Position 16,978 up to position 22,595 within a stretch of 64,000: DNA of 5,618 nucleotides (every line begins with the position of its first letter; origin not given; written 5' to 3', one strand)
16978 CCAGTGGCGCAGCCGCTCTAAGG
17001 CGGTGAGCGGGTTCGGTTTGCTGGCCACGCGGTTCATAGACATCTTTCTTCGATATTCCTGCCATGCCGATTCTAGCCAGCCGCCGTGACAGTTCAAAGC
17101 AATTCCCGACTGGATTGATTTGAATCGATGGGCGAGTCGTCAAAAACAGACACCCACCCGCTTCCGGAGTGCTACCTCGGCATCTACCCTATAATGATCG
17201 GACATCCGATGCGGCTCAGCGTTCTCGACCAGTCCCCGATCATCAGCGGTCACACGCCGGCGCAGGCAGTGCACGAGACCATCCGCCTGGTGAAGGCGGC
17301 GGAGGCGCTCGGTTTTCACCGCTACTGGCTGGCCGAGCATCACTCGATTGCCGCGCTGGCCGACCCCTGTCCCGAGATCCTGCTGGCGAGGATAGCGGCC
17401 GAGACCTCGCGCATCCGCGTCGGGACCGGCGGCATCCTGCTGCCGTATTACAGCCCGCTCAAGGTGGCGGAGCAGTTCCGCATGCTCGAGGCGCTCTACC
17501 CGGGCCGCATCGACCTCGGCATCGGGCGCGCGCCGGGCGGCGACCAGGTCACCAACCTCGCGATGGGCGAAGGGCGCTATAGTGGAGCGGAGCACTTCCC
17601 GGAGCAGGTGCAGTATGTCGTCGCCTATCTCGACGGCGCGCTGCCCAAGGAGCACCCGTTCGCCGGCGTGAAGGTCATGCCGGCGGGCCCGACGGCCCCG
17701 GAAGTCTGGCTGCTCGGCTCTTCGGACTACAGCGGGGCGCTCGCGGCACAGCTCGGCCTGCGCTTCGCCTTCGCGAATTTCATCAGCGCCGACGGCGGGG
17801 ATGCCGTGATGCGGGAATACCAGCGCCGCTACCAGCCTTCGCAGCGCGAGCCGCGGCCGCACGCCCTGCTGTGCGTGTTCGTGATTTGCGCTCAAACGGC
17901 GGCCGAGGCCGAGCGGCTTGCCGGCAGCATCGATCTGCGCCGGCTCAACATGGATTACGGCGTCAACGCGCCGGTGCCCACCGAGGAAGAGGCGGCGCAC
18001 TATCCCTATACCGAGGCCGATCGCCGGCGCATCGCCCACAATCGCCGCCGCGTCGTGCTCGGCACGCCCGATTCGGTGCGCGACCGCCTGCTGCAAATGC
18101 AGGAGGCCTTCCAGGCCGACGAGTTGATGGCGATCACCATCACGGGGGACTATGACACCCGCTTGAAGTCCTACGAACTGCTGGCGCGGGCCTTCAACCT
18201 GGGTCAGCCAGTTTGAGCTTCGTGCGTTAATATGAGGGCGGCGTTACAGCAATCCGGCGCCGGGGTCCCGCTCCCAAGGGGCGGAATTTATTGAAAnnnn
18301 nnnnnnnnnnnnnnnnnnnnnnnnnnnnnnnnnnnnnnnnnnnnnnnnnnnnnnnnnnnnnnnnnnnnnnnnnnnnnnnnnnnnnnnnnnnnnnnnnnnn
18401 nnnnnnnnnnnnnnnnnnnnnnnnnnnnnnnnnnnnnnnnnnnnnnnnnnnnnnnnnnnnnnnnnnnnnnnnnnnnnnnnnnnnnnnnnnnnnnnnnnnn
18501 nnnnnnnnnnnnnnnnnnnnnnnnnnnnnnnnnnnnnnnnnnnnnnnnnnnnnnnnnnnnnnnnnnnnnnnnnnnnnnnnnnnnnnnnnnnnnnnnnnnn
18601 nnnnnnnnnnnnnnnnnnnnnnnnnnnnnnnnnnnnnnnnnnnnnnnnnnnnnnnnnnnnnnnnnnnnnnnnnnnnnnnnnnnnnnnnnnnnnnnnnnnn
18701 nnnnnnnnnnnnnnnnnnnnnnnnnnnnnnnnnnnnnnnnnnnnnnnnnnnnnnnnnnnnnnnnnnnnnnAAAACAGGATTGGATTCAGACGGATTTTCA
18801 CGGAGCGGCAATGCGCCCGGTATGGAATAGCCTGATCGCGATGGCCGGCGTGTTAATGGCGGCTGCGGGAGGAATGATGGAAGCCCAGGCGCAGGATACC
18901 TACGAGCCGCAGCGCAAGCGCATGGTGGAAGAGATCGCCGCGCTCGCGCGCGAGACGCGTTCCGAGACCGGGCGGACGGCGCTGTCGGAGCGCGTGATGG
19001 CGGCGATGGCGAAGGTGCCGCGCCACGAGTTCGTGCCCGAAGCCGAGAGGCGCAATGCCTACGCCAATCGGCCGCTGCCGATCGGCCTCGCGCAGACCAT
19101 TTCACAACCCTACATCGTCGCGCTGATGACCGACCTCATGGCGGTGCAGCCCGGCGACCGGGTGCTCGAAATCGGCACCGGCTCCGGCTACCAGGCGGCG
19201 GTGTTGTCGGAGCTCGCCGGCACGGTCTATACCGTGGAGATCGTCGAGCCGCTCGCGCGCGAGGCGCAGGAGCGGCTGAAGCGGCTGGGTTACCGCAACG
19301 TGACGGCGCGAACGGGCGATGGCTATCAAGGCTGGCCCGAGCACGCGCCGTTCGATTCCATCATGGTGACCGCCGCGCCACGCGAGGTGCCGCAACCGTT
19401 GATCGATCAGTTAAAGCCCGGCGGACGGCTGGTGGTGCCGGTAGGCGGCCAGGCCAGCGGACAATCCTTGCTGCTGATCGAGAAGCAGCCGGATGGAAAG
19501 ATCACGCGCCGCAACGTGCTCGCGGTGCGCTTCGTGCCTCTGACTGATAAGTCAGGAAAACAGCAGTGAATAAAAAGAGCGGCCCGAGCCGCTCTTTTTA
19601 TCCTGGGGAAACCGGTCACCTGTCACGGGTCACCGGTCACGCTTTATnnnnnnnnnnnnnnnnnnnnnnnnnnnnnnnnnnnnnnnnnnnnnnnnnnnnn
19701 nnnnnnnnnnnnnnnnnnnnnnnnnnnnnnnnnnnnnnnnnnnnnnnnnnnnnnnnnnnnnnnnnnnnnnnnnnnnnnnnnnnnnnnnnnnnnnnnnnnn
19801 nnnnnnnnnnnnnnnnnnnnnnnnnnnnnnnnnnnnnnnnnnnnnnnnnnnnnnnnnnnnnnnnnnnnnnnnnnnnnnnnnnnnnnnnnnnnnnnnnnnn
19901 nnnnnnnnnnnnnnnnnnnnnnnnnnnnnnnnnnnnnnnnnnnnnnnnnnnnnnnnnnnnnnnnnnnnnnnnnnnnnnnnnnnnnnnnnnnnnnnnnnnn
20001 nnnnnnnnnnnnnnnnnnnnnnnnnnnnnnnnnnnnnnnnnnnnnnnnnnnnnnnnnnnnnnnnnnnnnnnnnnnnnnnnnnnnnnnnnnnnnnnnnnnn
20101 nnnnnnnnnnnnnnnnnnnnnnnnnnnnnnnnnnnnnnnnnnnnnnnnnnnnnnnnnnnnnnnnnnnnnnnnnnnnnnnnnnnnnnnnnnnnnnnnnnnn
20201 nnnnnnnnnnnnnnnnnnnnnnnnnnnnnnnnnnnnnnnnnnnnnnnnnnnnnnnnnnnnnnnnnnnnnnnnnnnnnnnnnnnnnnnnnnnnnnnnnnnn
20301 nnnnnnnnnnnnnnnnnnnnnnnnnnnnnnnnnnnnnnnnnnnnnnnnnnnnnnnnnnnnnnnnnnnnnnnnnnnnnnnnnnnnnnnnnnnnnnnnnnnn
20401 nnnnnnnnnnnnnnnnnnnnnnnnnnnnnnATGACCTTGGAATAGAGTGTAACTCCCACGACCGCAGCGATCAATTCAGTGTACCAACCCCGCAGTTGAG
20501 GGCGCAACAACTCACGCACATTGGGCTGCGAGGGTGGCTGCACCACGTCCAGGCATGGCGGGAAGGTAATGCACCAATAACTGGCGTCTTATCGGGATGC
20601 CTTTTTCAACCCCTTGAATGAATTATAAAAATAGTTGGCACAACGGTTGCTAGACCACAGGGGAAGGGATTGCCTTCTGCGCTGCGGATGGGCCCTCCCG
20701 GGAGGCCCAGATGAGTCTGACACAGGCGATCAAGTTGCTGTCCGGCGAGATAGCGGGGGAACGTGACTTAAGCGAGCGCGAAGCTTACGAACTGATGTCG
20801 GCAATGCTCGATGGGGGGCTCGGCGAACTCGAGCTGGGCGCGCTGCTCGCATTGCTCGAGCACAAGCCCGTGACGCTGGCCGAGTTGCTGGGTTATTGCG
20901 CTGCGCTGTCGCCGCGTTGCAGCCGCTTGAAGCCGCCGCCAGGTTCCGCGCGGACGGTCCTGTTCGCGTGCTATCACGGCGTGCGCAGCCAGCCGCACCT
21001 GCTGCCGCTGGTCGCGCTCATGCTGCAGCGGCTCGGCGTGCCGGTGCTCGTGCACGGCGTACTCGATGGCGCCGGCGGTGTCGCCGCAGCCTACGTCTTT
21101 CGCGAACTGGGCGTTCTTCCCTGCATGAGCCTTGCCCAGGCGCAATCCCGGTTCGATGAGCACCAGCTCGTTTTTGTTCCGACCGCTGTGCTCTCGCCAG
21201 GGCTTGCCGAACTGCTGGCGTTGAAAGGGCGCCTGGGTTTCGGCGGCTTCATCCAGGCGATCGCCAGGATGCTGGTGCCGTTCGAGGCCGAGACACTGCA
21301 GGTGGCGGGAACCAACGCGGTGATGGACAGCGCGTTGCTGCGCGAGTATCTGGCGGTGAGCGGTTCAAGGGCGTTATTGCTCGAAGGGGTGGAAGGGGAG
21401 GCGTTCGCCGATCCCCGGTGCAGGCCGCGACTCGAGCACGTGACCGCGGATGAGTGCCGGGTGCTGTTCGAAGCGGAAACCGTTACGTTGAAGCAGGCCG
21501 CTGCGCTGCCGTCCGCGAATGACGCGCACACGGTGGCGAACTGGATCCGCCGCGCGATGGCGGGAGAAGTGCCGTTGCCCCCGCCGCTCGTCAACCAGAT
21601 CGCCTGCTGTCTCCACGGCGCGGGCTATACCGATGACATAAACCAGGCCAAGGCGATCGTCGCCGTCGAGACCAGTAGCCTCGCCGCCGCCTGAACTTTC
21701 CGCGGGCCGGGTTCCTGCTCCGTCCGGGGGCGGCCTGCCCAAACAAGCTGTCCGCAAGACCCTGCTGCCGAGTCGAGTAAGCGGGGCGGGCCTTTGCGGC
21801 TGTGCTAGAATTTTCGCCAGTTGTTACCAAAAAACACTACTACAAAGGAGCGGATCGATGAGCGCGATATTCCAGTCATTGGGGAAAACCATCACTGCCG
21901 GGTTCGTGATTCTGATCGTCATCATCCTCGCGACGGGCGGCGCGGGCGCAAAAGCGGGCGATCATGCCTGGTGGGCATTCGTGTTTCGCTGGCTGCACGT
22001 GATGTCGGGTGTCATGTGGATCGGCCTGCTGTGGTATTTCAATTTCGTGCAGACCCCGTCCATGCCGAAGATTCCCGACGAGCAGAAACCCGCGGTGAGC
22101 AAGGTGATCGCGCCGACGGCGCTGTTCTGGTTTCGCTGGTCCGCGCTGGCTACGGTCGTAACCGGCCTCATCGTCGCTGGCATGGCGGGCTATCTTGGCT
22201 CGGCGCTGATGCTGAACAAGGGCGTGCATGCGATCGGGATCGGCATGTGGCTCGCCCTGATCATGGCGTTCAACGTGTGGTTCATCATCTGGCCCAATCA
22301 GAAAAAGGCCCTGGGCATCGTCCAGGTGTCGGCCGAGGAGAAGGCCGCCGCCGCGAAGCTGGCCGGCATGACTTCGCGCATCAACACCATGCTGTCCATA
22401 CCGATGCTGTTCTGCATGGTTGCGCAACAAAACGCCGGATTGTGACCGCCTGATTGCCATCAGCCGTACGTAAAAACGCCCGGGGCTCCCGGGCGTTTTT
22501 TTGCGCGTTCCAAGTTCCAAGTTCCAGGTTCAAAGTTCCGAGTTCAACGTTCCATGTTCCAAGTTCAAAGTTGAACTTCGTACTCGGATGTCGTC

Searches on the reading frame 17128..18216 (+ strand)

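Call 40: search_protein_families(library=pfam, proteins=[window:17128-18216:+], max_evalue=0.00001)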
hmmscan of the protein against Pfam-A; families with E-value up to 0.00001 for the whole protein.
window:17128-18216:+ (362 aa): 1 family
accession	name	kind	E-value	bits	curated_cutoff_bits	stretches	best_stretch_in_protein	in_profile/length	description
PF00296.26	Bac_luciferase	-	5.1e-41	141.5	27.9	1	28-327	1-310/314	Luciferase-like monooxygenase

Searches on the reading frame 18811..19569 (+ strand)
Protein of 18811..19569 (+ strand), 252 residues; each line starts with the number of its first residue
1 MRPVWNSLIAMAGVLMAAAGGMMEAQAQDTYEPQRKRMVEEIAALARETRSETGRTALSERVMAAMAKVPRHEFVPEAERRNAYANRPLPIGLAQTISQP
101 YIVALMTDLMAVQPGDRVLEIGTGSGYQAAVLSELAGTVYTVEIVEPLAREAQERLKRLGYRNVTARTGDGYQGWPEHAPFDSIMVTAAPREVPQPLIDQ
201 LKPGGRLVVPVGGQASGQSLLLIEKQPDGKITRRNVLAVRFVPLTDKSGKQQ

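Call 40: search_protein_families(library=pfam, proteins=[window:18811-19569:+], max_evalue=0.00001)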
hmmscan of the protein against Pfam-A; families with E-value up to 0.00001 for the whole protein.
window:18811-19569:+ (252 aa): 4 families
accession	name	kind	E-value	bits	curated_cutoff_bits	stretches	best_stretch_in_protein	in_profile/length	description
PF01135.25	PCMT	-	6.4e-68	229.1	20.3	1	55-248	14-209/210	Protein-L-isoaspartate(D-aspartate) O-methyltransferase (PCMT)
PF13847.12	Methyltransf_31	-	9.2e-08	32.3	27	1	114-209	3-109/145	Methyltransferase domain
PF13649.12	Methyltransf_25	-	2e-07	32.1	27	1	118-190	1-74/97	Methyltransferase domain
PF00398.26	RrnaAD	-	4e-06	26.6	24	1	110-201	26-119/263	Ribosomal RNA adenine dimethylase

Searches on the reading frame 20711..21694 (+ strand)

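Call 40: search_protein_families(library=pfam, proteins=[window:20711-21694:+], max_evalue=0.00001)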
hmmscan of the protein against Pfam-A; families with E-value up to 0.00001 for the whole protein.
window:20711-21694:+ (327 aa): 1 family
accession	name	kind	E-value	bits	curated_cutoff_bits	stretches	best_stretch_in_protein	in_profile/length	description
PF02885.22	Glycos_trans_3N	-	2.2e-07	30.9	26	1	12-65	10-58/63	Glycosyl transferase family, helical bundle domain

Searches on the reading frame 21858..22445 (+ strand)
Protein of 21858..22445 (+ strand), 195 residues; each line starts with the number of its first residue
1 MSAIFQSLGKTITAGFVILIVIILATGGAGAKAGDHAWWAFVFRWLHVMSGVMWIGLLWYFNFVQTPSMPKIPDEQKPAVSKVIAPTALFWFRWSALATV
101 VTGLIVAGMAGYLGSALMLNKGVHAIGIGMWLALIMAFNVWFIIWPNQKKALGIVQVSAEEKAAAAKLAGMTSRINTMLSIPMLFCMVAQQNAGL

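Call 40: search_protein_families(library=pfam, proteins=[window:21858-22445:+], max_evalue=0.00001)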
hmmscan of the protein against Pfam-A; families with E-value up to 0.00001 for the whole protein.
window:21858-22445:+ (195 aa): 1 family
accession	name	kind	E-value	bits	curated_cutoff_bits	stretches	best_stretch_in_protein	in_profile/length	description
PF06181.16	Urate_ox_N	-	1e-15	58.4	26.9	1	126-190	174-238/295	Urate oxidase N-terminal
